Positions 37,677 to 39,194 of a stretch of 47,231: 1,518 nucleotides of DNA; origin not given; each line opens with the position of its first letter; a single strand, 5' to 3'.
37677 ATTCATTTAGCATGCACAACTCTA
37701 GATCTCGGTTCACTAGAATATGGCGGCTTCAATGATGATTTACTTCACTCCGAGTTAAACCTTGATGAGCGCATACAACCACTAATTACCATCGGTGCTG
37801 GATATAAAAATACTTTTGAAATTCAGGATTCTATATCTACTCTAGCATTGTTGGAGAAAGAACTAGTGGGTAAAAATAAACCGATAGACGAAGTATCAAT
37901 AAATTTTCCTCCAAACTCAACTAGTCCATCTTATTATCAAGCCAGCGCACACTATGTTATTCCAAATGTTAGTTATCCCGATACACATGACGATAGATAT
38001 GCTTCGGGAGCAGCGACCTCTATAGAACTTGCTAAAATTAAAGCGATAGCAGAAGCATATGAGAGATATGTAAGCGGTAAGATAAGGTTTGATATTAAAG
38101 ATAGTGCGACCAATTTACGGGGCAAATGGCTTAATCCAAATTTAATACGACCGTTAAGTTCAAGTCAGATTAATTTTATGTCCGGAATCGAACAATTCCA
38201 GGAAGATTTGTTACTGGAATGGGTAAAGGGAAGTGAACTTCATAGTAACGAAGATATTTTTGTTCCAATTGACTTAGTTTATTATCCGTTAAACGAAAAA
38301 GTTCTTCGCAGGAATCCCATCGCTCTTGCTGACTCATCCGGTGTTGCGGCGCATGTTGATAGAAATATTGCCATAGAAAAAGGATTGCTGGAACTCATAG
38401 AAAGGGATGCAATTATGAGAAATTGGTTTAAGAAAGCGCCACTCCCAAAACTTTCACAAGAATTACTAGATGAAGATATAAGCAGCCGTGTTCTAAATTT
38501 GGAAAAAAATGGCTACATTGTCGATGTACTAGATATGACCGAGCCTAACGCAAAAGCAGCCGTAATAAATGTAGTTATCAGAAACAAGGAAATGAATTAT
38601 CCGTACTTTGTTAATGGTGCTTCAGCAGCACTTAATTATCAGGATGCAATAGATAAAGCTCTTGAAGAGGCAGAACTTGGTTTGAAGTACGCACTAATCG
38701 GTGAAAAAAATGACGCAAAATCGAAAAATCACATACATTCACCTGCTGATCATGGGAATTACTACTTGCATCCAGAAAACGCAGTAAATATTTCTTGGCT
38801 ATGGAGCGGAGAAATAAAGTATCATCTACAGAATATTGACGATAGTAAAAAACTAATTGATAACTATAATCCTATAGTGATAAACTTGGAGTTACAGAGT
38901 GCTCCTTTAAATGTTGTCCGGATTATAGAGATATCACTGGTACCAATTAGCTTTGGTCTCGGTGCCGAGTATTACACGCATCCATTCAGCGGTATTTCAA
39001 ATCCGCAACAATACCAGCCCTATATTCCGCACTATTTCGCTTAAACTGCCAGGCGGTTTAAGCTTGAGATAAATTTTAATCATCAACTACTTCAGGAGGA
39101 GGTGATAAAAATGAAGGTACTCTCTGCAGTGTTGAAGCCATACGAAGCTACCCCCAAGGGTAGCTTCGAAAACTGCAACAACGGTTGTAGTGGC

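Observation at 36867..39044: Unusual single-polypeptide architecture: RRE-like N-terminus, SagB dehydrogenase and YcaO, with no E1-like partner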

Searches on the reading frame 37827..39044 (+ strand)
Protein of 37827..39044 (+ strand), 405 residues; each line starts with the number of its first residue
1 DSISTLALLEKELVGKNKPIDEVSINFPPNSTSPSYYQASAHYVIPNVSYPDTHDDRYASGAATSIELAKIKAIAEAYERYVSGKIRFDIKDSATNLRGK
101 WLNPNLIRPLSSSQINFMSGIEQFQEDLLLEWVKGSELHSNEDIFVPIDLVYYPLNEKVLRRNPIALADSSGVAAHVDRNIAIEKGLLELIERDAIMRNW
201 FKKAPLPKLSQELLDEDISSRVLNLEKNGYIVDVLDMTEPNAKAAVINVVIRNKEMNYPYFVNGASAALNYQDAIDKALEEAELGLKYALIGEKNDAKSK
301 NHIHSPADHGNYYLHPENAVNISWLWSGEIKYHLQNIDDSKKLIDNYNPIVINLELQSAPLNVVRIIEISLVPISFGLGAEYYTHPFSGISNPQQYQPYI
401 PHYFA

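Call 31: search_solved_structures(query=window:37827-39044:+, max_evalue=0.001, show_alignments=4)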
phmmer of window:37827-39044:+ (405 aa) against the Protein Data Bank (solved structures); distinct sequences matched with E-value up to 0.001: 1.
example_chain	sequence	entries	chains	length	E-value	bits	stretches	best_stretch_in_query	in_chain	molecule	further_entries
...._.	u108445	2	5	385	1.9e-09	40.4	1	121-305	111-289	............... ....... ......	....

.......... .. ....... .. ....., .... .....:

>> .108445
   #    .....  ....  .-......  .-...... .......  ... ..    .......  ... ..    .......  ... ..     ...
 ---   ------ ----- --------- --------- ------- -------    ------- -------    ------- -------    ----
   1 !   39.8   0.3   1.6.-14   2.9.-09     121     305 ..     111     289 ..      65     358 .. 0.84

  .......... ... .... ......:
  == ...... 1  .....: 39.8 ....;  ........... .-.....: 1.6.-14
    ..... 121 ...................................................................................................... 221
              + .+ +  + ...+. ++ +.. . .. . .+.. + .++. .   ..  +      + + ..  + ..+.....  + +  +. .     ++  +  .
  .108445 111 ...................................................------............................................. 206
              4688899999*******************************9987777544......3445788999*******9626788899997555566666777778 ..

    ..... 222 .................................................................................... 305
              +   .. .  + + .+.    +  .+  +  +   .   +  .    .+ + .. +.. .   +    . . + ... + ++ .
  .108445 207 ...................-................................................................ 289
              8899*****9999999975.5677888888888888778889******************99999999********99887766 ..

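Call 40: search_solved_structures(query=A3, max_evalue=0.01, show_alignments=5)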
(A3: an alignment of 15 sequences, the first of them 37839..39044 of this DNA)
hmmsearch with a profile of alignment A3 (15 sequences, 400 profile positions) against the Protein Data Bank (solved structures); distinct sequences matched with E-value up to 0.01: 5.
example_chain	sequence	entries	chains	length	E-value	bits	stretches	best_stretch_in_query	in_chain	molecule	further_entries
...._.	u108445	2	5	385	1.5e-15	60.3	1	118-281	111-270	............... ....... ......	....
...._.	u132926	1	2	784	1.5e-14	57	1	15-245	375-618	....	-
4v1t_A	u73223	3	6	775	4e-14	55.6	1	47-362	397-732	LYND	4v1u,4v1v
4bs9_A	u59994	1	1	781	6.1e-13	51.7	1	48-246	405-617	TRUD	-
6ci7_A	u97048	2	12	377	3e-08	36.2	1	125-286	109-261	YcaO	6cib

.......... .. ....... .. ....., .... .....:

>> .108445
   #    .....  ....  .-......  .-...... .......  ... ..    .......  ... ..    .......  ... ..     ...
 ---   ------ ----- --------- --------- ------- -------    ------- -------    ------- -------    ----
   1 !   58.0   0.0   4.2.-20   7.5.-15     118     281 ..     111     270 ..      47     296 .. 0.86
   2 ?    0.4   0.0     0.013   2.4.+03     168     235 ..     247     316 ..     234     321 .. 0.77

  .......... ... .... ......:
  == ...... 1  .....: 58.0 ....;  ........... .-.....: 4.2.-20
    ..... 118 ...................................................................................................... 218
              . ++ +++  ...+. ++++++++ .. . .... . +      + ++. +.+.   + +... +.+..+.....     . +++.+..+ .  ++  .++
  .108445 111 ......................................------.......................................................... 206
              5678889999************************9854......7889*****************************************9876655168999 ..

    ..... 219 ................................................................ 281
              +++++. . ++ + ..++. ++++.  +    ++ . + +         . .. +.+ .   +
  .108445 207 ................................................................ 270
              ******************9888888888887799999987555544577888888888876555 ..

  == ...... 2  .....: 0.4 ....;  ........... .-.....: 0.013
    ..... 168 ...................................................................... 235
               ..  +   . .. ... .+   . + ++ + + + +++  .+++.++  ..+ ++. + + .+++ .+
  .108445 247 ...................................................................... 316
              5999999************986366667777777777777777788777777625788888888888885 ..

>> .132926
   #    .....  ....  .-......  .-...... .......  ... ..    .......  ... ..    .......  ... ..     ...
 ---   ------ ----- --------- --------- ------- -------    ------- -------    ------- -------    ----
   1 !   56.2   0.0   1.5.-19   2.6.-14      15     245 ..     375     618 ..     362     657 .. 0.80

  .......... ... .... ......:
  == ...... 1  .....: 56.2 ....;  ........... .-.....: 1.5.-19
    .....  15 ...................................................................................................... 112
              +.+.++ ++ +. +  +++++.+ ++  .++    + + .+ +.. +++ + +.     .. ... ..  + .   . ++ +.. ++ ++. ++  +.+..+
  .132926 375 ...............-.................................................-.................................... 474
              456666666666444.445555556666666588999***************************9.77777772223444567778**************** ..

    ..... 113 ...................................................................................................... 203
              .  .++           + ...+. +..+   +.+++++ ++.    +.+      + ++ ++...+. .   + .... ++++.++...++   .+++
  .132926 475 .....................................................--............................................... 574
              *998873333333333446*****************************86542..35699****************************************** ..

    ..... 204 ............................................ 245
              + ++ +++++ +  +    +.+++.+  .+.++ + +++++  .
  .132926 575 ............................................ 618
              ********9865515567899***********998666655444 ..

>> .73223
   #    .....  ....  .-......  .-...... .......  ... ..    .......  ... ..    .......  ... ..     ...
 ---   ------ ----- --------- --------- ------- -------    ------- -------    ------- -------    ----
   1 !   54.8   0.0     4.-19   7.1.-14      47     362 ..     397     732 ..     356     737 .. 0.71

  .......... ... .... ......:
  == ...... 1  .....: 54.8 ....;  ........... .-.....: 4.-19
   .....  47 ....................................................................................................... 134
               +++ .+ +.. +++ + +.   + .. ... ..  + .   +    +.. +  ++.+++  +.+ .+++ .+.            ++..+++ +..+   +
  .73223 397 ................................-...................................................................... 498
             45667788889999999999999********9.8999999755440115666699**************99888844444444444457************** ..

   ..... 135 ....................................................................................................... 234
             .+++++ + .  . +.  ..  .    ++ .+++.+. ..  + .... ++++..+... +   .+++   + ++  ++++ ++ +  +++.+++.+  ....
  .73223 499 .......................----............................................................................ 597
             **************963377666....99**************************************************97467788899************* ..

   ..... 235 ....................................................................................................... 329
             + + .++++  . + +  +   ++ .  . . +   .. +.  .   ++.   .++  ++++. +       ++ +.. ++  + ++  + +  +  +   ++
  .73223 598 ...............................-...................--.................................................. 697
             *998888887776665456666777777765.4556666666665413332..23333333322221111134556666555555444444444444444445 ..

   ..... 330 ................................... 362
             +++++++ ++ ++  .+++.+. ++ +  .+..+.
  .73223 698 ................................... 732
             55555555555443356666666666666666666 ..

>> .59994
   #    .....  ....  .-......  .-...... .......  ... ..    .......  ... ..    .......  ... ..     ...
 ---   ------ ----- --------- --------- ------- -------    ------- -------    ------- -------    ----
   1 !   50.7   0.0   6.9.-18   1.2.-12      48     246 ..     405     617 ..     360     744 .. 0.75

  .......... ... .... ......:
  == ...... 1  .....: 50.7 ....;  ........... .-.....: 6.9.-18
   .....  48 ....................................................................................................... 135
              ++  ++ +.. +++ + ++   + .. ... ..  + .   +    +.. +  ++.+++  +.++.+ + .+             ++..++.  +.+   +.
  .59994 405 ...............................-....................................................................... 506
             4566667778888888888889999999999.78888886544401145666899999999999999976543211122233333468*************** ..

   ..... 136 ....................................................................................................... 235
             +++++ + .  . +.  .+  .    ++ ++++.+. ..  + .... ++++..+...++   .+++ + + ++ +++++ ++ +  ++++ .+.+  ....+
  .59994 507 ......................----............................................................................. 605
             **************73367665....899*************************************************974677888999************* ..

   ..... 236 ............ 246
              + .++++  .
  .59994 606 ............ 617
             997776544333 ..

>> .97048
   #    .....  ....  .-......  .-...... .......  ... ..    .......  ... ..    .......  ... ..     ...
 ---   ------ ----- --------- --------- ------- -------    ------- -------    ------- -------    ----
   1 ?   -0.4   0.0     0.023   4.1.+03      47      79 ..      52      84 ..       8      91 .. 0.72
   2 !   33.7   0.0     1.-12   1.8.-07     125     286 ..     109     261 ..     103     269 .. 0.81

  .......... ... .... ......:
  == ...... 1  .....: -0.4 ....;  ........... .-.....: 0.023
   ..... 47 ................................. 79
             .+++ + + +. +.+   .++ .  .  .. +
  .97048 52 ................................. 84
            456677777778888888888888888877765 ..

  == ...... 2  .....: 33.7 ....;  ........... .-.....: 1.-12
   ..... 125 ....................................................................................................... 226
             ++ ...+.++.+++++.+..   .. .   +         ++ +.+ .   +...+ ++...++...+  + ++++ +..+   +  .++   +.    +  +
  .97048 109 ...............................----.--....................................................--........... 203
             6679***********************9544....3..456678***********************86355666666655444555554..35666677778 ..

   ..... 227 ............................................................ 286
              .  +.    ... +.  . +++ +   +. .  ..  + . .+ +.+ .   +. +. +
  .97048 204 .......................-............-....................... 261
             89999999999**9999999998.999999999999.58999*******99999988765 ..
